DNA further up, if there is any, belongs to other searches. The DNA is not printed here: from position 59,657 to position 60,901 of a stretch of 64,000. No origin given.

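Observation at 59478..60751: SAM-I OFF riboswitch controlling a divergent DUF62-like (SAM-cleaving enzyme family) gene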

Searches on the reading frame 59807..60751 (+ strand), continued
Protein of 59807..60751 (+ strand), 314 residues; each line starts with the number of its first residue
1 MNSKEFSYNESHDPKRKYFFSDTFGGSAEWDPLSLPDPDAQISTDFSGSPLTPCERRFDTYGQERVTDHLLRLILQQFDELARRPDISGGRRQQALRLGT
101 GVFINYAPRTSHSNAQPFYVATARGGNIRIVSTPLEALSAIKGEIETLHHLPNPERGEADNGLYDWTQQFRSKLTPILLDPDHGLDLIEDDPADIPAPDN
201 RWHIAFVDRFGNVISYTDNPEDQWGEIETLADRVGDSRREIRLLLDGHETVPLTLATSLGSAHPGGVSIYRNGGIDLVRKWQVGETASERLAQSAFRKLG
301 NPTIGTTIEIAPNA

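Call 32: search_protein_families(library=ncbifam, proteins=[window:59807-60748:+, P0021, P0122, P0141], max_evalue=1)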
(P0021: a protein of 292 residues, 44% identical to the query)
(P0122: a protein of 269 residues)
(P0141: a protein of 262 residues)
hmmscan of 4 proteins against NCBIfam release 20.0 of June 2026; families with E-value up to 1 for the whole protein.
window:59807-60748:+ (314 aa): 0 families

P0021 (292 aa): 0 families

P0122 (269 aa): 0 families

P0141 (262 aa): 0 families

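Call 36: search_solved_structures(query=A3, max_evalue=1, show_alignments=4)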
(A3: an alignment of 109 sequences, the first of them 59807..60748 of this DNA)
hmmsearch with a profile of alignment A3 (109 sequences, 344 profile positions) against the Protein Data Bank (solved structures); distinct sequences matched with E-value up to 1: 4.
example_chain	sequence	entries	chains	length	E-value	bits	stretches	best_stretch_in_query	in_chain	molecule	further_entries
2zbu_A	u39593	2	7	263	1.8e-06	30.4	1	214-298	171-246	Uncharacterized conserved protein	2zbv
22uy_A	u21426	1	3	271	0.0029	19.9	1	202-292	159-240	(R)-S-adenosyl-L-methionine hydrolase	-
2f4n_A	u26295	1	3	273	0.003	19.9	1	207-292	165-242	Hypothetical protein MJ1651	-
9vus_A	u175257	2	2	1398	0.16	14.2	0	243-300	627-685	Soluble cytochrome b562,2-oxoglutarate receptor 1,Soluble cytochrome b562,2-oxoglutarate r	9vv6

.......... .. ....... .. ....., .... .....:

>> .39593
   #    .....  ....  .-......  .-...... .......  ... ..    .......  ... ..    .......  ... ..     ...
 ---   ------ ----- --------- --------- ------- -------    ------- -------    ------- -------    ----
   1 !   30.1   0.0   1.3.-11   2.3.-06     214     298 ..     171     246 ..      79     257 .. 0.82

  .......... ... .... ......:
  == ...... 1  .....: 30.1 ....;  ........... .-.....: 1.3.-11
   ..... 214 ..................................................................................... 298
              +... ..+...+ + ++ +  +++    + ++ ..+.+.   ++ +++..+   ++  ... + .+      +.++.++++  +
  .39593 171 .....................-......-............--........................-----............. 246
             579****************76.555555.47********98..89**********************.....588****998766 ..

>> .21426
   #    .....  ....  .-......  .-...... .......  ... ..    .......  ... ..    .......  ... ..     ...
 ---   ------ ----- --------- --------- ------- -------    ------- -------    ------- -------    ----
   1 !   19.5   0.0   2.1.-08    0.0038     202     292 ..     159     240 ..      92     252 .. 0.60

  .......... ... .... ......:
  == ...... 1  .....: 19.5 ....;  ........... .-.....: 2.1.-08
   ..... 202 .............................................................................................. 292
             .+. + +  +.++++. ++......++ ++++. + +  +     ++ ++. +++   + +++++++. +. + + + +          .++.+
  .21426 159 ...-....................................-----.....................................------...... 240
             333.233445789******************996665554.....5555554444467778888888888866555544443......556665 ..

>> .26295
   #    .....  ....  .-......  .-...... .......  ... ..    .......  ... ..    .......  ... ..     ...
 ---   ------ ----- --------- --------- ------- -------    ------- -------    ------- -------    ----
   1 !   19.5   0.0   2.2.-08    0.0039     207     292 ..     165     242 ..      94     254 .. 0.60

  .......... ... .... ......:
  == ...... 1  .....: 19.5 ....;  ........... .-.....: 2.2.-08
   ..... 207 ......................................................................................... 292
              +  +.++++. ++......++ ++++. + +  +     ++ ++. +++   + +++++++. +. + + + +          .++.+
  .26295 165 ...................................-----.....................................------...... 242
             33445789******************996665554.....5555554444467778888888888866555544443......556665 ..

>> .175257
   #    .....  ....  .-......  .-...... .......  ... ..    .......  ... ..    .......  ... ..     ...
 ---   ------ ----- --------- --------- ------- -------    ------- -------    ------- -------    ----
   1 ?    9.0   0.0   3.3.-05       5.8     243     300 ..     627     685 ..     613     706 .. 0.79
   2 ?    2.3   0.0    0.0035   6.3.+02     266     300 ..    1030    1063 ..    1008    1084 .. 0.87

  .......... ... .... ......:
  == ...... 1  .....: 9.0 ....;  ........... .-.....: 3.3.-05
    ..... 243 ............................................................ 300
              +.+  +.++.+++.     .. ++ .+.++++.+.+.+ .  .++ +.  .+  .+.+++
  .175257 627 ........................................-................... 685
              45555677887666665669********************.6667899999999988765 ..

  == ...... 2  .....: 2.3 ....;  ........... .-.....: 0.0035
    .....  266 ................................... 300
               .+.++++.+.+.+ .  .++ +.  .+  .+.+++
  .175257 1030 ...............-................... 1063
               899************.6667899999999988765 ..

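Call 51: find_encoding_contigs(protein=P0017, flank=6000, max_places=2)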
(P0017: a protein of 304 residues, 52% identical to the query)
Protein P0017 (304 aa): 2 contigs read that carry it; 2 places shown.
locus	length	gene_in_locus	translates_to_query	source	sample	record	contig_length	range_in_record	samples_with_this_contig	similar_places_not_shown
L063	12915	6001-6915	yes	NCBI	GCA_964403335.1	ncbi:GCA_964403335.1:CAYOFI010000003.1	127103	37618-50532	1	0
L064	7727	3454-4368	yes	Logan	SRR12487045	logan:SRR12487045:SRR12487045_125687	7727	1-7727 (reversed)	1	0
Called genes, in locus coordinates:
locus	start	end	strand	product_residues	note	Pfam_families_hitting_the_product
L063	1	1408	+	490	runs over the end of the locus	PF00479:G6PD_N, PF02781:G6PD_C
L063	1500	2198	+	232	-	PF01182:Glucosamine_iso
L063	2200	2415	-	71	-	PF05016:ParE_toxin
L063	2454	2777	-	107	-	PF02604:PhdYeFM_antitox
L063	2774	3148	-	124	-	PF02021:UPF0102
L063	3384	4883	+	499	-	PF13541:ChlI, PF00158:Sigma54_activat (weak), PF01078:Mg_chelatase, PF05496:RuvB_N (faint), PF07728:AAA_5, PF00493:MCM, PF13335:Mg_chelatase_C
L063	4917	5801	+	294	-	-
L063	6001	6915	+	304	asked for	-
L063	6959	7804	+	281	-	PF00215:OMPdecase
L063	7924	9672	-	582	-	PF00395:SLH (faint)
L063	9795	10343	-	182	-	PF08002:DUF1697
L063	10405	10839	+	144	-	PF12802:MarR_2, PF22381:Staph_reg_Sar_Rot (weak), PF01047:MarR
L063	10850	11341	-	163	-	PF04073:tRNA_edit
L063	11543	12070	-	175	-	-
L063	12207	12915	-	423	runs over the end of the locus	PF00275:EPSP_synthase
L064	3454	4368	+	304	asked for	-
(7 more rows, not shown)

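Call 52: find_encoding_contigs(protein=P0004, flank=6000, max_places=2)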
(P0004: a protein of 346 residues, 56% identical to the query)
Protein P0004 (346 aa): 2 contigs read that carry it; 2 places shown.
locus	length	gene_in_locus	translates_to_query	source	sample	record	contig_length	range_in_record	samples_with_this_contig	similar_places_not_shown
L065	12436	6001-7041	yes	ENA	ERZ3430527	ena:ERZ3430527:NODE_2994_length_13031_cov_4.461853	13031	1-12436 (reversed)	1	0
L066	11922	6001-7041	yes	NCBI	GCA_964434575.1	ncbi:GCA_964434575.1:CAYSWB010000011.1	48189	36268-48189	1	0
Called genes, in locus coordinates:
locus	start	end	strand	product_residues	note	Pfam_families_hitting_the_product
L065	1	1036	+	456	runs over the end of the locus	PF01487:DHquinase_I, PF08501:Shikimate_dh_N, PF18317:SDH_C (faint)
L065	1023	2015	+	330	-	PF01264:Chorismate_synt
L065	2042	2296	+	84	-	PF01817:CM_2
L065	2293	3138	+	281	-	PF02153:PDH_N, PF20463:PDH_C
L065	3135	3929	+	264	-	PF00800:PDT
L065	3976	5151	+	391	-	PF00155:Aminotran_1_2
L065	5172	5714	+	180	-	-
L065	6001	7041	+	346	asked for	-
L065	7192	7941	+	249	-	-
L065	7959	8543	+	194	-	PF00677:Lum_binding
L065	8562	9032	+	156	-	PF00885:DMRL_synthase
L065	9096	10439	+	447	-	PF00395:SLH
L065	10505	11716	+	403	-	PF00926:DHBP_synthase, PF00925:GTP_cyclohydro2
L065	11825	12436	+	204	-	?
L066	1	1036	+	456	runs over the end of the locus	PF01487:DHquinase_I, PF08501:Shikimate_dh_N, PF18317:SDH_C (faint)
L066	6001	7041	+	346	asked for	-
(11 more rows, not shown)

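Call 53: find_encoding_contigs(protein=P0025, flank=6000, max_places=2)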
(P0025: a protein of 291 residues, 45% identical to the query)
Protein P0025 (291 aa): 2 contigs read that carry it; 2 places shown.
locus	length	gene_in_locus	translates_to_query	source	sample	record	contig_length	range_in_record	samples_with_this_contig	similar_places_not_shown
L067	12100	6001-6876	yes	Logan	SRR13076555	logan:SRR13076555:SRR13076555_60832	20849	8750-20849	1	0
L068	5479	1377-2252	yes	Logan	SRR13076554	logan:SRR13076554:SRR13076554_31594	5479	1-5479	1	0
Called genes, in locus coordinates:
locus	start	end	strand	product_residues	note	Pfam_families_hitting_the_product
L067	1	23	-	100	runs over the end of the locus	-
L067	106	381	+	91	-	-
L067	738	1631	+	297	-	PF00274:Glycolytic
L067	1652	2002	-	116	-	PF05635:23S_rRNA_IVP, PF22296:bAvd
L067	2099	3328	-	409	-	PF02096:60KD_IMP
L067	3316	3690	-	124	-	PF00825:Ribonuclease_P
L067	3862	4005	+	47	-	-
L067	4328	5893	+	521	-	PF01425:Amidase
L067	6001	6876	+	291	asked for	-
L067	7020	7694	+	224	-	PF00395:SLH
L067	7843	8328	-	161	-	-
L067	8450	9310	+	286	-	-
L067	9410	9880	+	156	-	-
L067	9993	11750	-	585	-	PF13687:DUF4153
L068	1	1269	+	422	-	?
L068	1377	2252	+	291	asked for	-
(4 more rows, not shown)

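Call 81: find_encoding_contigs(protein=P0011, flank=2500, max_places=2)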
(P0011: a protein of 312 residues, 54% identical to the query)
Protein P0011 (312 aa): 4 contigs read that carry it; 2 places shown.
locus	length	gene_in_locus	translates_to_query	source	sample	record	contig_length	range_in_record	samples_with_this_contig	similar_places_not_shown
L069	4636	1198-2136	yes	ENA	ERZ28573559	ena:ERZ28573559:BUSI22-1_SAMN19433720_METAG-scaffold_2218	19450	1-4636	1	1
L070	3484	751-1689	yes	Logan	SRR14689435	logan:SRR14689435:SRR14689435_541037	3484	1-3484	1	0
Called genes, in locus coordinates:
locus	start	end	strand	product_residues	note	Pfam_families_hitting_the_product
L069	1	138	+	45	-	?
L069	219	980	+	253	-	PF04402:SIMPL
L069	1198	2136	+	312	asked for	-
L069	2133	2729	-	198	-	PF21176:RecR_HhH, PF13662:Toprim_4, PF01751:Toprim, PF21175:RecR_C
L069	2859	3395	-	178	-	PF08714:Fae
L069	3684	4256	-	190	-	PF01668:SmpB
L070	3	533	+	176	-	?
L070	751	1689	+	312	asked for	-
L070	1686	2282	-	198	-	PF21176:RecR_HhH, PF13662:Toprim_4, PF01751:Toprim, PF21175:RecR_C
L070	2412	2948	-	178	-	PF08714:Fae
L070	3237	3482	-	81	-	?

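Call 82: find_encoding_contigs(protein=P0012, flank=2500, max_places=2)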
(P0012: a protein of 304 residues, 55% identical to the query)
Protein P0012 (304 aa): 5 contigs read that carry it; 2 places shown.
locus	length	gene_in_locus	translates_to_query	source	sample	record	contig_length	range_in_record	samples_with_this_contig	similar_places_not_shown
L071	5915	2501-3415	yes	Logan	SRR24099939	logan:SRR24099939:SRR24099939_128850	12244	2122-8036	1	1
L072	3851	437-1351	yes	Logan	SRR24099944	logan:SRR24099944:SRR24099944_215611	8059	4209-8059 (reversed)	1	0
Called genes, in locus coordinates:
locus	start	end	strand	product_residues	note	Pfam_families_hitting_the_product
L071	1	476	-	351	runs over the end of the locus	PF13439:Glyco_transf_4 (weak), PF00534:Glycos_transf_1, PF13692:Glyco_trans_1_4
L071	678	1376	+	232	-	PF13489:Methyltransf_23, PF08241:Methyltransf_11, PF08242:Methyltransf_12 (weak), PF13649:Methyltransf_25 (weak), PF13847:Methyltransf_31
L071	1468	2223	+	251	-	PF04402:SIMPL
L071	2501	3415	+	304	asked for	-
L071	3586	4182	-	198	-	PF21176:RecR_HhH, PF13662:Toprim_4, PF01751:Toprim, PF21175:RecR_C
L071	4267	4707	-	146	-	PF01668:SmpB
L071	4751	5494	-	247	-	PF06750:A24_N_bact, PF01478:Peptidase_A24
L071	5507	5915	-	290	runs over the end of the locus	-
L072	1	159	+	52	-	?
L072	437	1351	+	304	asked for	-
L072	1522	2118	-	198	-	PF21176:RecR_HhH, PF13662:Toprim_4, PF01751:Toprim, PF21175:RecR_C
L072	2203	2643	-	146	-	PF01668:SmpB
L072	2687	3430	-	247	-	PF06750:A24_N_bact, PF01478:Peptidase_A24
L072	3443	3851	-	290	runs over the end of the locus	-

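Call 83: find_encoding_contigs(protein=P0010, flank=2500, max_places=2)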
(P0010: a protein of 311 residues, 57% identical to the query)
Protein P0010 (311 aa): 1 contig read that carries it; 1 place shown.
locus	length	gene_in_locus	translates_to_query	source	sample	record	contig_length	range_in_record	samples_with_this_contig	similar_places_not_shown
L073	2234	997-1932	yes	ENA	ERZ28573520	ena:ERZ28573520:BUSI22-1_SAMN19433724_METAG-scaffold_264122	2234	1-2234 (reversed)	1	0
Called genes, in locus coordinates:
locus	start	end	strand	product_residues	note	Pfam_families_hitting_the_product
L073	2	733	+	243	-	?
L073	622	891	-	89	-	-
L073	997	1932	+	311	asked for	-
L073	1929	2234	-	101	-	?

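Call 84: find_encoding_contigs(protein=P0018, flank=2500, max_places=2)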
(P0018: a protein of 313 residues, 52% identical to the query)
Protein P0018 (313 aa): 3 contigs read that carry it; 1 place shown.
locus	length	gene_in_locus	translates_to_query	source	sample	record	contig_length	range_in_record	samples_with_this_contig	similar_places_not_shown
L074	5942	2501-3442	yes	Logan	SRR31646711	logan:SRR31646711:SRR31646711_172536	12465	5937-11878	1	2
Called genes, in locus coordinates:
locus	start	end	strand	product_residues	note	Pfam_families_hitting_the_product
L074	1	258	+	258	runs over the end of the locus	PF23914:TPR_CcmH_CycH (faint), PF04733:Coatomer_E (faint), PF13432:TPR_16 (weak), PF14559:TPR_19, PF07719:TPR_2 (weak), PF14559:TPR_19 (weak), PF13432:TPR_16 (weak), PF14559:TPR_19, +9 more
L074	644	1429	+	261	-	PF02463:SMC_N (faint), PF00005:ABC_tran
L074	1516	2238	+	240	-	PF04402:SIMPL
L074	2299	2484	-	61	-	-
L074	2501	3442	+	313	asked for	-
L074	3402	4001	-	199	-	PF14520:HHH_5 (faint), PF21176:RecR_HhH, PF01751:Toprim, PF13662:Toprim_4, PF21175:RecR_C (faint)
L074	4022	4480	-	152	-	PF01668:SmpB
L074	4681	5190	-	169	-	PF01478:Peptidase_A24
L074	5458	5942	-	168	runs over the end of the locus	-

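Call 88: search_protein_families(library=padloc, proteins=[window:59807-60748:+], max_evalue=0.1)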
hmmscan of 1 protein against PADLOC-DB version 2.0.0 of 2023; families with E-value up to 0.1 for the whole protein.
window:59807-60748:+ (314 aa): 0 families

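Call 89: search_protein_families(library=phrogs, proteins=[window:59807-60748:+], max_evalue=0.1)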
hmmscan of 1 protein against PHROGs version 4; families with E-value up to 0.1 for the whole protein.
window:59807-60748:+ (314 aa): 0 families
